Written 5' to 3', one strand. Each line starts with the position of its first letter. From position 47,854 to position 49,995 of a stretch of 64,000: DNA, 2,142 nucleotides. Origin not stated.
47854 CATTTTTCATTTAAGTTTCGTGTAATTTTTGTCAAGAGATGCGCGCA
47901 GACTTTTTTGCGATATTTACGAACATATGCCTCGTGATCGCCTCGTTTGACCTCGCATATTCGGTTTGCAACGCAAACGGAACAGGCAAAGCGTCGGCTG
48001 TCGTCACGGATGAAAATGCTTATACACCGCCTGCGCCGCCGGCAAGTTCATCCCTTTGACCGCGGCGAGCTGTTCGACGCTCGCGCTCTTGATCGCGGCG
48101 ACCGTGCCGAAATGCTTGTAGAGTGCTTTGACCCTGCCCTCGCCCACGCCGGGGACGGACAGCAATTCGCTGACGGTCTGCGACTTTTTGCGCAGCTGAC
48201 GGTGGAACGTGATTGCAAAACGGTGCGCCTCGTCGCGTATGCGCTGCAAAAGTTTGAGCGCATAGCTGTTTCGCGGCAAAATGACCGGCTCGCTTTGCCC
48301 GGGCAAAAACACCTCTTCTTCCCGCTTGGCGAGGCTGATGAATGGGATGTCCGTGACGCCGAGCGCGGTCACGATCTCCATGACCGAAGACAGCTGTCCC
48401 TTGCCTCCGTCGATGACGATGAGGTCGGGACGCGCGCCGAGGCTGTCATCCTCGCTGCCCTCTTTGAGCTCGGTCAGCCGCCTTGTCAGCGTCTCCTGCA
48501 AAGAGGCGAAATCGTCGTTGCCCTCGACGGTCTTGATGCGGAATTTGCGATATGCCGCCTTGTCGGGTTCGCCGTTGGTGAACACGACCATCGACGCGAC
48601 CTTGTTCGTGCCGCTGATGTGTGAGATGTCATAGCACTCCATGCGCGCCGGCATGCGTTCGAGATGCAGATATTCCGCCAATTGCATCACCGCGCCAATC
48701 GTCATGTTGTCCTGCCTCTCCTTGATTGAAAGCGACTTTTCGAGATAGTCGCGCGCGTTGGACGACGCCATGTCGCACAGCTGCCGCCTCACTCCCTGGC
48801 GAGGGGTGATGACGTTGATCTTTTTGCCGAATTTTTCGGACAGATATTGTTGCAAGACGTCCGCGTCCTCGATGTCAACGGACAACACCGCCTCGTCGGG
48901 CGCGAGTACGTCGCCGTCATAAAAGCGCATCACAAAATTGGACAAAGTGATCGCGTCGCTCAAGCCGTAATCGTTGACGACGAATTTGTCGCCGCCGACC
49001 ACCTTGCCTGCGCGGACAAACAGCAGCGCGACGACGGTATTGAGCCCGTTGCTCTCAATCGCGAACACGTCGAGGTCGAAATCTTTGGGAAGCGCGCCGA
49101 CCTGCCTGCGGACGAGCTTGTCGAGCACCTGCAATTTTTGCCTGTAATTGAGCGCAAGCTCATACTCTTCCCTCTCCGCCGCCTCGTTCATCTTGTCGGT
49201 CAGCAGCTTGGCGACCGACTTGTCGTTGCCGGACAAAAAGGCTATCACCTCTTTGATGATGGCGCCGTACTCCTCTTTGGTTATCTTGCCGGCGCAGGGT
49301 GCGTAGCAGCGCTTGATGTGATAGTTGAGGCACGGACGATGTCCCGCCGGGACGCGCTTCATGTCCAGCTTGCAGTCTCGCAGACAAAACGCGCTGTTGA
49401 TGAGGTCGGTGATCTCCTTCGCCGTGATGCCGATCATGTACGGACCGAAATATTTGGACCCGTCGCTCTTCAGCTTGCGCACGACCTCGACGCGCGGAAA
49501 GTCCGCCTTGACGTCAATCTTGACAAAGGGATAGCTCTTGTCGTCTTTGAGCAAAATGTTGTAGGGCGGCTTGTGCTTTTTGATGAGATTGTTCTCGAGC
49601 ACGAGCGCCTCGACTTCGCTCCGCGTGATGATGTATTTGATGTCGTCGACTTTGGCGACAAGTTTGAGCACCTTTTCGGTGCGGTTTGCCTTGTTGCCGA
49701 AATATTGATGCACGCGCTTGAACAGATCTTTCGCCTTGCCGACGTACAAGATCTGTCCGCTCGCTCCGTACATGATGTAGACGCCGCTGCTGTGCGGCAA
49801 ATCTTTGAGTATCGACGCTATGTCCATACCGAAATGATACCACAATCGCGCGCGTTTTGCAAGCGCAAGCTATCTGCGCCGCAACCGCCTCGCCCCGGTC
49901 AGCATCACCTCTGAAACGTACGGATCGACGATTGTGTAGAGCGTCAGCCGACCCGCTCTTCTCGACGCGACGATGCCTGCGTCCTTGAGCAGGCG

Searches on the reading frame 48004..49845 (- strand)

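Call 66: search_protein_families(library=pfam, proteins=[window:48004-49845:-], max_evalue=0.00001)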
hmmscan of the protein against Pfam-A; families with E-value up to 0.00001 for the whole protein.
window:48004-49845:- (613 aa): 6 families
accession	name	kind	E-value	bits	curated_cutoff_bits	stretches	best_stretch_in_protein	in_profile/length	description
PF08459.17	UvrC_RNaseH_dom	-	1.8e-56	190.8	22.3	1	391-545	2-159/159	UvrC RNAse H endonuclease domain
PF22920.2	UvrC_RNaseH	-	3e-27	95.3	24.3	1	257-370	1-115/116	UvrC Ribonuclease H-like domain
PF14520.12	HHH_5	-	1.3e-11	45.3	27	1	559-609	2-53/57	Helix-hairpin-helix domain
PF01541.30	GIY-YIG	-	4.7e-10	40.1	22.6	1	20-96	2-78/78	GIY-YIG catalytic domain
PF12826.13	HHH_2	-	4.1e-08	33.7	27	1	562-612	6-56/64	Helix-hairpin-helix motif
PF02151.25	UVR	-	2.5e-06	27.5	21.5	1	210-243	2-35/36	UvrB/uvrC motif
